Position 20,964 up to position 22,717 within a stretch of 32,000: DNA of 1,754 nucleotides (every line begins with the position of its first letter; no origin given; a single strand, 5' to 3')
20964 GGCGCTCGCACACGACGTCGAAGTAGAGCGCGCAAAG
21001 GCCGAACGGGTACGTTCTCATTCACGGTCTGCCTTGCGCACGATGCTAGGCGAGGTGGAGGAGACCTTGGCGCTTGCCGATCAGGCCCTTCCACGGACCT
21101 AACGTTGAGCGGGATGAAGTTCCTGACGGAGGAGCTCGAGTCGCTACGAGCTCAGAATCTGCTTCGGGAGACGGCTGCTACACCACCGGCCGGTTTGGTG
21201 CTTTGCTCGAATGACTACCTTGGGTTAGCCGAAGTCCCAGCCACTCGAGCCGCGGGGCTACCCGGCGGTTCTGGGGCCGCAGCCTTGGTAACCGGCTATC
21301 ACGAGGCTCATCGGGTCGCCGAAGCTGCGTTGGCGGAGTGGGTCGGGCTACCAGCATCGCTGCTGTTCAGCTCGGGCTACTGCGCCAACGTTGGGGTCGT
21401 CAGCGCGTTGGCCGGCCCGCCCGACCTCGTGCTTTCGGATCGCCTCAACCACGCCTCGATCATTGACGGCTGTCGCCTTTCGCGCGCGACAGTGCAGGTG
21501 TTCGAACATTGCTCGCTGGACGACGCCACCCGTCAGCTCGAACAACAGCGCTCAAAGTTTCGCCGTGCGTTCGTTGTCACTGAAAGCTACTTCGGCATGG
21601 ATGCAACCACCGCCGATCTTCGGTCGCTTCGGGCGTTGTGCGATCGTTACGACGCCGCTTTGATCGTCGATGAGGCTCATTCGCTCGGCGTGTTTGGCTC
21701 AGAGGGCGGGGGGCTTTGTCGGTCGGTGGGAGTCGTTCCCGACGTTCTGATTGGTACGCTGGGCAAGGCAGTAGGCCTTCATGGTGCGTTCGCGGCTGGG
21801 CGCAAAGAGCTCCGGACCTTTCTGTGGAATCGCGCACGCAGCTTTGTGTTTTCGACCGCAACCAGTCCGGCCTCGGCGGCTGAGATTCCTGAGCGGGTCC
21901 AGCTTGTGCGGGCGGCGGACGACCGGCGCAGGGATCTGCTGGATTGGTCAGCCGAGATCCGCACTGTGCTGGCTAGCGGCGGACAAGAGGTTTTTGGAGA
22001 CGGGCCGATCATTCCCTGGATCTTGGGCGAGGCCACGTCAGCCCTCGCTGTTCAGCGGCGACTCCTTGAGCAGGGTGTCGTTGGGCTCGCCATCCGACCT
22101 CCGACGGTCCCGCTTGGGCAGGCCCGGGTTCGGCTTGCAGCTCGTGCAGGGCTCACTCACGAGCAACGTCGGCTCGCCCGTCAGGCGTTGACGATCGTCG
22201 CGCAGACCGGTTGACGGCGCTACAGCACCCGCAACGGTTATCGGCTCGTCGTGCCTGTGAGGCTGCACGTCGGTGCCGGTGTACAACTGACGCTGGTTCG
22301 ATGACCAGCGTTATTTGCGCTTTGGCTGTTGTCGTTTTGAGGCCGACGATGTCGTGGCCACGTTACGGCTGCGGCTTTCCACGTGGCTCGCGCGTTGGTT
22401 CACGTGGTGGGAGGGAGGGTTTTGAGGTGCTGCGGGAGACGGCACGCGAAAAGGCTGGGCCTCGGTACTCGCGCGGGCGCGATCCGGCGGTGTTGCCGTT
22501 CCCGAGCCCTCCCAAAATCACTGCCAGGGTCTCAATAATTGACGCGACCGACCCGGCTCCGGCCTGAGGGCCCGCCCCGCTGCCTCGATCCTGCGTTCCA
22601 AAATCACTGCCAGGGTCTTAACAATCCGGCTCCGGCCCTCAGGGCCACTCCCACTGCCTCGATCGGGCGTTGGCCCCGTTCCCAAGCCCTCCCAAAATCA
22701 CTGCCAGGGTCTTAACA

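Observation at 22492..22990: Tandem array of five-plus 74-106 bp non-coding repeats ending about 17 bp before parS site 1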

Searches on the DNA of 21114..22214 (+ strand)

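Call 99: build_rna_model(alignment_id=A3)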
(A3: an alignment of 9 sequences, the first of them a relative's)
Model R1 built from alignment A3 (9 sequences, 98 columns); structure: RNAalifold consensus.
model positions 96; base pairs 20; branch points 1; effective number of sequences 1.6; information 0.595 bits per position. Calibrated on 0.2 Mb of random sequence (short: E-values are rough).
structure used (alignment columns):
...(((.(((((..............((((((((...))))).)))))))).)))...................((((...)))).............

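Call 100: search_with_rna_model(model_id=R1, sources=[window, L001, L112, L006, L104, L105, L106, L114, L115, L007, L008, L009, L010, L011, L012, L013, L014, L016, L020, L027, L028, L029, L043, L045, L048], max_evalue=1)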
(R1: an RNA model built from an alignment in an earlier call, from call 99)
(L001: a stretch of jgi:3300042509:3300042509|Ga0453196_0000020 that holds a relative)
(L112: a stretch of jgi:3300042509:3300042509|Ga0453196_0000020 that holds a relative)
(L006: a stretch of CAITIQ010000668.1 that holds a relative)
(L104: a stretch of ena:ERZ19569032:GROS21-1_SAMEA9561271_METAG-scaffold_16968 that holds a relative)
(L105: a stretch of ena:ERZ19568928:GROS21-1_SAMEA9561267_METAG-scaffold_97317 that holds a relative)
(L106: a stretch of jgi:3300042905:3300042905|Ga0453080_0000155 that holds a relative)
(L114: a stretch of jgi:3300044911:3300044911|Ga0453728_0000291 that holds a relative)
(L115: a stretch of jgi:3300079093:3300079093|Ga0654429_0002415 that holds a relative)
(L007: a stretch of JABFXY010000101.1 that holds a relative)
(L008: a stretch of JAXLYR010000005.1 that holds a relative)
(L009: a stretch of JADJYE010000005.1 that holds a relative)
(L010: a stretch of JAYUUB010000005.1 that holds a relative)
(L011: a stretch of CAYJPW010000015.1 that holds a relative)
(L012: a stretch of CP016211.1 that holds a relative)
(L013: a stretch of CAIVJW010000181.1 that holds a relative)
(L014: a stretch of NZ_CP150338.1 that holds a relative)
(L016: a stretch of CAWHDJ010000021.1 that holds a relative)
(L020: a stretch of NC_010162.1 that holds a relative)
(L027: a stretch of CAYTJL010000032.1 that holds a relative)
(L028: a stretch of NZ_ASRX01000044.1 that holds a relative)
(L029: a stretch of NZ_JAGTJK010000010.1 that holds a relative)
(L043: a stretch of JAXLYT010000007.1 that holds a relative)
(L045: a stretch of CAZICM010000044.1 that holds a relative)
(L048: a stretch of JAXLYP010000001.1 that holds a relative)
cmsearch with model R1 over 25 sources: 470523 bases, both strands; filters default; matches with E-value up to 1: 19.
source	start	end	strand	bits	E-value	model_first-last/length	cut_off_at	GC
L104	2766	2861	+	110.2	1.9e-22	1-96/96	no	0.6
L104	3053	3147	+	107.5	7.8e-22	1-96/96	no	0.56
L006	899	994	+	105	2.8e-21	1-96/96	no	0.61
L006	1091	1186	+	105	2.8e-21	1-96/96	no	0.59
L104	2958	3052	+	100.5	3e-20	1-96/96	no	0.56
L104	2862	2957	+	100.3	3.3e-20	1-96/96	no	0.56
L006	995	1090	+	98.8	7.2e-20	1-96/96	no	0.58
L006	1187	1282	+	96.5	2.4e-19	1-96/96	no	0.64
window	23951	24047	-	87.3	2.9e-17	1-96/96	no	0.54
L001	5957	6053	-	87.3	2.9e-17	1-96/96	no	0.54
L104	3148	3236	+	65.3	2.8e-12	1-96/96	no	0.54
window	24048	24112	-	37.4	5.8e-06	1-96/96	no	0.52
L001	6054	6118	-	37.4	5.8e-06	1-96/96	no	0.52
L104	2673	2765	+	21.9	0.019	1-96/96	no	0.55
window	20722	20795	+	20.4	0.041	1-96/96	no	0.58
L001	2728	2801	+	20.4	0.041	1-96/96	no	0.58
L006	1150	1242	-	20.1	0.049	1-96/96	no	0.58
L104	3017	3108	-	15.9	0.43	1-96/96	no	0.55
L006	5816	5905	-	14.9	0.72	1-96/96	no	0.69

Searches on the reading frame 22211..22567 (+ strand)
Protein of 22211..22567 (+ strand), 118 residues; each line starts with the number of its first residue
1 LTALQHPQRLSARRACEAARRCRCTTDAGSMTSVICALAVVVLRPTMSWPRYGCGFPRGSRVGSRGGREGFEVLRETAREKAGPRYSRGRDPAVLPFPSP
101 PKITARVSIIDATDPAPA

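Call 13: search_protein_families(library=pfam, proteins=[window:22211-22567:+])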
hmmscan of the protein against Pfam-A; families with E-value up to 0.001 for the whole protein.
window:22211-22567:+ (118 aa): 0 families
